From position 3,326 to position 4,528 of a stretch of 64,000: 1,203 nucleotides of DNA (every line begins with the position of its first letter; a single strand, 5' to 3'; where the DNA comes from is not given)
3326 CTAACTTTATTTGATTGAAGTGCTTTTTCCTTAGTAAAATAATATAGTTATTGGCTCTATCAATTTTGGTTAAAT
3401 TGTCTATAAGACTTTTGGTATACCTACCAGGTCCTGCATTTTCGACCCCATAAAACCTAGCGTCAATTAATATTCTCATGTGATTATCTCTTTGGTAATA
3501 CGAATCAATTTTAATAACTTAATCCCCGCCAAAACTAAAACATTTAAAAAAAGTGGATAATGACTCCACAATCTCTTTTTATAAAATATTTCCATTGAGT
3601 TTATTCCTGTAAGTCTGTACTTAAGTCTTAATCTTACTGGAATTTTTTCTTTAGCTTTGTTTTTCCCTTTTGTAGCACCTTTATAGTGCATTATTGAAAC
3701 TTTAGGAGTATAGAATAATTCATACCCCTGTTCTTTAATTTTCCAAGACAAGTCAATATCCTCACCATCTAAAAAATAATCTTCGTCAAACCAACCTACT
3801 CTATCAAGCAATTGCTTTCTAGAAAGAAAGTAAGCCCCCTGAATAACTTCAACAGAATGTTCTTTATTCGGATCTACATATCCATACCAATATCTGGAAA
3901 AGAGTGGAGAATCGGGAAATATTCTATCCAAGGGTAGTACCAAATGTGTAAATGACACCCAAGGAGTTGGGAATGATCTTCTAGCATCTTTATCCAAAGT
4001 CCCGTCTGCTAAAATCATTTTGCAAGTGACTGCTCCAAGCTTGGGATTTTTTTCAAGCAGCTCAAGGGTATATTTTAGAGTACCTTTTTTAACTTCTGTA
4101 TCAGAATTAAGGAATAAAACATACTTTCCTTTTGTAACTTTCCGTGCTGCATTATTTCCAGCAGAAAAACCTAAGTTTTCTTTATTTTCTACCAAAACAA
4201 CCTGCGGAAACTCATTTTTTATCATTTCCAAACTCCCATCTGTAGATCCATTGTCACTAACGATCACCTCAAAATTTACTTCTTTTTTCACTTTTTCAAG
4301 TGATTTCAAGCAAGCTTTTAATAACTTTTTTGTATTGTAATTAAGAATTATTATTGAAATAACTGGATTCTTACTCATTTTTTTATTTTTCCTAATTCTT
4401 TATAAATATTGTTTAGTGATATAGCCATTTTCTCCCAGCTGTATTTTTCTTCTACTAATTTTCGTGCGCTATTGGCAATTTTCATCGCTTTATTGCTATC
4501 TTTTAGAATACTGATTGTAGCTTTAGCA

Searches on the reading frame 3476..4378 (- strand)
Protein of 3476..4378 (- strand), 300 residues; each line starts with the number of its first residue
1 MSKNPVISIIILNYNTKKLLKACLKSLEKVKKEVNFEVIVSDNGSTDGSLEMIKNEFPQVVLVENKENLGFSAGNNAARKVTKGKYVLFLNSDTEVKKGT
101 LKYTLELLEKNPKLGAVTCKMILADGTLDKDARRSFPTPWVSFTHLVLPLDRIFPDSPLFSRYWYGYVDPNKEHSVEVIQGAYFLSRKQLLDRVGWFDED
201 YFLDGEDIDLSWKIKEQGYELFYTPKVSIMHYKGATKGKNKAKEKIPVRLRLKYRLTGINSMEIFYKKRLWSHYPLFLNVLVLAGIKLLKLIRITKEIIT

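Call 16: search_protein_families(library=pfam, proteins=[window:3476-4378:-], max_evalue=0.001)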
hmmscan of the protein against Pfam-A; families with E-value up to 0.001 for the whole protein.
window:3476-4378:- (300 aa): 5 families
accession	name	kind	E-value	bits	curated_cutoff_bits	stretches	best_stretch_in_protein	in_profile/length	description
PF00535.33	Glycos_transf_2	-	6.2e-25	88.5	23.3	1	8-159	1-132/168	Glycosyl transferase family 2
PF13641.12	Glyco_tranf_2_3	-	9.9e-17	62.1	27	1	6-236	2-216/230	Glycosyltransferase like family 2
PF13632.12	Glyco_trans_2_3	-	5.2e-09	36.6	27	1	86-286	1-168/198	Glycosyl transferase family group 2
PF13712.12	Glyco_tranf_2_5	-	1.4e-05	25.4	27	1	69-244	39-202/210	Glycosyltransferase like family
PF10111.15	Glyco_tranf_2_2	-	9e-05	22.5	27.3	0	20-106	15-104/276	Glycosyltransferase like family 2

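Call 61: search_protein_families(library=ncbifam, proteins=[window:3476-4378:-], max_evalue=1e-10)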
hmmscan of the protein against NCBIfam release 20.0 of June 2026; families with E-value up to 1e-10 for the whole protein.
window:3476-4378:- (300 aa): 9 families
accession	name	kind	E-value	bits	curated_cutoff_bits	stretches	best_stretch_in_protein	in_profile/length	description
TIGR03937.1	PgaC_IcaA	equivalog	9.2e-23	80.8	422.3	1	2-119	42-161/407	poly-beta-1,6-N-acetyl-D-glucosamine synthase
NF007482.0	PRK10073.1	equivalog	2.1e-18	66.4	423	1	1-144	2-144/334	glycosyltransferase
NF041875.1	EPS_EpsD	equivalog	6.2e-18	65.3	370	1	7-234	1-209/325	exopolysaccharide biosynthesis glycosyltransferase EpsD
TIGR03965.1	mycofact_glyco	equivalog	1.5e-17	63.7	280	0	4-122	73-192/467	mycofactocin biosynthesis glycosyltransferase MftF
TIGR04283.1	glyco_like_mftF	equivalog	2.5e-14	53.4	182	1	7-114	1-104/221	TIGR04283 family arsenosugar biosynthesis glycosyltransferase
TIGR03111.1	glyc2_xrt_Gpos1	hypoth_equivalog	3.8e-14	52.3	363.95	1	3-134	47-181/439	TIGR03111 family XrtG-associated glycosyltransferase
NF047683.1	TeichurnBiosyTuaG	equivalog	3.8e-13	49.6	400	1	2-119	3-122/252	teichuronic acid biosynthesis protein TuaG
NF038302.1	EPS_HpsE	equivalog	3.7e-12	45.8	300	0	7-120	3-123/307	hormogonium polysaccharide biosynthesis glycosyltransferase HpsE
TIGR01556.1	rhamnosyltran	subfamily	3.2e-11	43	200.55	0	24-248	10-219/281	rhamnosyltransferase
